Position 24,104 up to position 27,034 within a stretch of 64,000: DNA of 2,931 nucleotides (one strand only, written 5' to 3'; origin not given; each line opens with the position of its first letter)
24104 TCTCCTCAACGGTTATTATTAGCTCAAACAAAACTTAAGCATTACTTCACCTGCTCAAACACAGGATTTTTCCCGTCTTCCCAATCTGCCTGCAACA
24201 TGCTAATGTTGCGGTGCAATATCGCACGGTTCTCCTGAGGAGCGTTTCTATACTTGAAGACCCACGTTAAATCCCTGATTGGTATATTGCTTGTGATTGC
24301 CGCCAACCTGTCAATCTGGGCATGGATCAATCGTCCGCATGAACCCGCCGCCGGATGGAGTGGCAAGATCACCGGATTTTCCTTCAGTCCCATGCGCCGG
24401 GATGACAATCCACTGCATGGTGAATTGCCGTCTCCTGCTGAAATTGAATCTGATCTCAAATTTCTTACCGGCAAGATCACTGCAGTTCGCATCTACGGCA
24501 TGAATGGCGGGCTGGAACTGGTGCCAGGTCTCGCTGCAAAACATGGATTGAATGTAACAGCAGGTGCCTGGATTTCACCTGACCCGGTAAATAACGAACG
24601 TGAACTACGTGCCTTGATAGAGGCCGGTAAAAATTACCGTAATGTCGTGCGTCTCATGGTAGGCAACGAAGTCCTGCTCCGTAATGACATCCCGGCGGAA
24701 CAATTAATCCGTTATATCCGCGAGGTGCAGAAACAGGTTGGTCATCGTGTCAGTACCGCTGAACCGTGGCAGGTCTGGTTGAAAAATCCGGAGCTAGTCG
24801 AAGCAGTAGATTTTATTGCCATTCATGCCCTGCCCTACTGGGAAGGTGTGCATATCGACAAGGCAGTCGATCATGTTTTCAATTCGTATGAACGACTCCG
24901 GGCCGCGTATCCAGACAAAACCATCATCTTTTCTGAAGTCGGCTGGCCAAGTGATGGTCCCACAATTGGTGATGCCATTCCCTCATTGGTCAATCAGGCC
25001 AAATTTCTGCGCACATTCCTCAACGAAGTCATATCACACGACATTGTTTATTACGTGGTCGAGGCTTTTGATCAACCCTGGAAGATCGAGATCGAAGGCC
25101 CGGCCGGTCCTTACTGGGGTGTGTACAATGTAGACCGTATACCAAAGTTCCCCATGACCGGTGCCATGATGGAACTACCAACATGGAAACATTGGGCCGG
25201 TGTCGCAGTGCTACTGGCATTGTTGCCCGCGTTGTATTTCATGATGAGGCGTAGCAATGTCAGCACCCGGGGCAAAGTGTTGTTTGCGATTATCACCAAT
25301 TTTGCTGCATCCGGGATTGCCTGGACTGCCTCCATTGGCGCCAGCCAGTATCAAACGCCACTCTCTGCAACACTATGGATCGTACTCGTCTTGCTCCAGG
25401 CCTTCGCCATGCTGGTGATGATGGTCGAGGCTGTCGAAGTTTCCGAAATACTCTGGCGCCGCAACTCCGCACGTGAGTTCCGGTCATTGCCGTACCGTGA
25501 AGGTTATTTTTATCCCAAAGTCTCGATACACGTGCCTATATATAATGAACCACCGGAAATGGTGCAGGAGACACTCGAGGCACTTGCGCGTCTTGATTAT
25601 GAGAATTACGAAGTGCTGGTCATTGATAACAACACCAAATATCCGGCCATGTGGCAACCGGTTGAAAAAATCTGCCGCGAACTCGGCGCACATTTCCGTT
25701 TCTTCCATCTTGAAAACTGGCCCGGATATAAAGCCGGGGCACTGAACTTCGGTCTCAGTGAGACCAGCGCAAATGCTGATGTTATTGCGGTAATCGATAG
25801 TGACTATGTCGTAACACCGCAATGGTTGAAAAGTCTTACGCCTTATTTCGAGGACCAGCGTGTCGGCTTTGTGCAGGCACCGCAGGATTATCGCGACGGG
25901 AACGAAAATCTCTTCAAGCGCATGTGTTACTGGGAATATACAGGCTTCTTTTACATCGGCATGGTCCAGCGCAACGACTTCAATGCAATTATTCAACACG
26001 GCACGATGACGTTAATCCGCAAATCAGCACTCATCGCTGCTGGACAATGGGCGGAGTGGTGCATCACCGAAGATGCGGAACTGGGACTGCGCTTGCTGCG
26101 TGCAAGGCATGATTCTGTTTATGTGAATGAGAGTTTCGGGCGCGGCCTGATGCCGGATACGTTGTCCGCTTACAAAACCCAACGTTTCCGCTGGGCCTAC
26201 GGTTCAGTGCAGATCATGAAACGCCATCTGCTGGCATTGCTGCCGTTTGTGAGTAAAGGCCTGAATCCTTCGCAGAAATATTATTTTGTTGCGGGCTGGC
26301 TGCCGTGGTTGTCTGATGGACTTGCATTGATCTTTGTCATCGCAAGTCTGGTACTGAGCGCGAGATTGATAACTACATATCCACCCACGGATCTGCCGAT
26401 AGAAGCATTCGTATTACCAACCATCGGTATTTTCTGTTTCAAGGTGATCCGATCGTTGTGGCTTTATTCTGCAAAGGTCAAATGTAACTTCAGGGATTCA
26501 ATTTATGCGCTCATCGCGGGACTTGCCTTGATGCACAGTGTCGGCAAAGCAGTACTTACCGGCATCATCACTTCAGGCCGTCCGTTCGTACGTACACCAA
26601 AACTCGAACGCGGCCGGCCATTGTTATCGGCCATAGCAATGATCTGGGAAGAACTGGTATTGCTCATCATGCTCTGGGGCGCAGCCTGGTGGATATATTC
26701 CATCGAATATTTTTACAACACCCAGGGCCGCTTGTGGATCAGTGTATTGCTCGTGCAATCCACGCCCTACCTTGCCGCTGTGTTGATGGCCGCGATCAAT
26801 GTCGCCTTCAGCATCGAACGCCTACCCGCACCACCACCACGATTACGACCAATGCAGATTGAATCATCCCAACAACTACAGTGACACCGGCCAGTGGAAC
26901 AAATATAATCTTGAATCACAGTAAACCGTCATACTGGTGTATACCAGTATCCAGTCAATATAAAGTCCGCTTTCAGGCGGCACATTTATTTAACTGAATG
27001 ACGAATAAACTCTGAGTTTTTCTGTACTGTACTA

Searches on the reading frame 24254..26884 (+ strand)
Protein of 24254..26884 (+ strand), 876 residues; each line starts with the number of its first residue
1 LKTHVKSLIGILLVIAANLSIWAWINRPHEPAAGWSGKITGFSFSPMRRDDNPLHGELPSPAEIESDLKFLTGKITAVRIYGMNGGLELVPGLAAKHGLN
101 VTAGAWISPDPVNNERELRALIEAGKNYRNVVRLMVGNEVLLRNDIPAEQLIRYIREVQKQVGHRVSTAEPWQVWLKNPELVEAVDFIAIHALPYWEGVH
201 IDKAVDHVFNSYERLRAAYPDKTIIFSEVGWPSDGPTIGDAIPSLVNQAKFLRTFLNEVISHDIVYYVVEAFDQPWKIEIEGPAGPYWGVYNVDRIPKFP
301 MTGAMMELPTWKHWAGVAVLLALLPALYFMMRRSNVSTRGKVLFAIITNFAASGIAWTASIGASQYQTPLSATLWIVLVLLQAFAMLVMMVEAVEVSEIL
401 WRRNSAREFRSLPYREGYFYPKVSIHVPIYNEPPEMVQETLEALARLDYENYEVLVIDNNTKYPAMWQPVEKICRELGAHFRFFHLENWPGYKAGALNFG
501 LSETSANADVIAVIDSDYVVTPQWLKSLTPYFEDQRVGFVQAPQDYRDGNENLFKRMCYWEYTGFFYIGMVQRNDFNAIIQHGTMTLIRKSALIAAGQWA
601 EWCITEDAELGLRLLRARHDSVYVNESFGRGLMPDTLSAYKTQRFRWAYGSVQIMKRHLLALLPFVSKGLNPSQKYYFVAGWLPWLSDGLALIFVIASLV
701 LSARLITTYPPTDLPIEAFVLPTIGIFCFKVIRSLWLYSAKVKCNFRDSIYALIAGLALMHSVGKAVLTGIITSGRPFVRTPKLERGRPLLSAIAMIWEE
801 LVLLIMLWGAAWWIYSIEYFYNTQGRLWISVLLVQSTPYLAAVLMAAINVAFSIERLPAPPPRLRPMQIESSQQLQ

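Call 67: search_protein_families(library=pfam, proteins=[window:24254-26884:+], max_evalue=0.00001)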
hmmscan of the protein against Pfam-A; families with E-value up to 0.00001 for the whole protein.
window:24254-26884:+ (876 aa): 5 families
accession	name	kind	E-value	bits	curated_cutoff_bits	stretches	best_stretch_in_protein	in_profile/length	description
PF13641.12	Glyco_tranf_2_3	-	1.8e-28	100.6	27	1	421-650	1-230/230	Glycosyltransferase like family 2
PF00535.33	Glycos_transf_2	-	3.1e-26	92.7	23.3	1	424-593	1-164/168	Glycosyl transferase family 2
PF13632.12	Glyco_trans_2_3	-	4.4e-21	76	27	1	511-699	2-197/198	Glycosyl transferase family group 2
PF00332.24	Glyco_hydro_17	-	2.8e-07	30.9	28.2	1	216-299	218-302/306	Glycosyl hydrolases family 17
PF13506.12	Glyco_transf_21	-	4.1e-07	30.1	21.7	1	505-648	28-173/174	Glycosyl transferase family 21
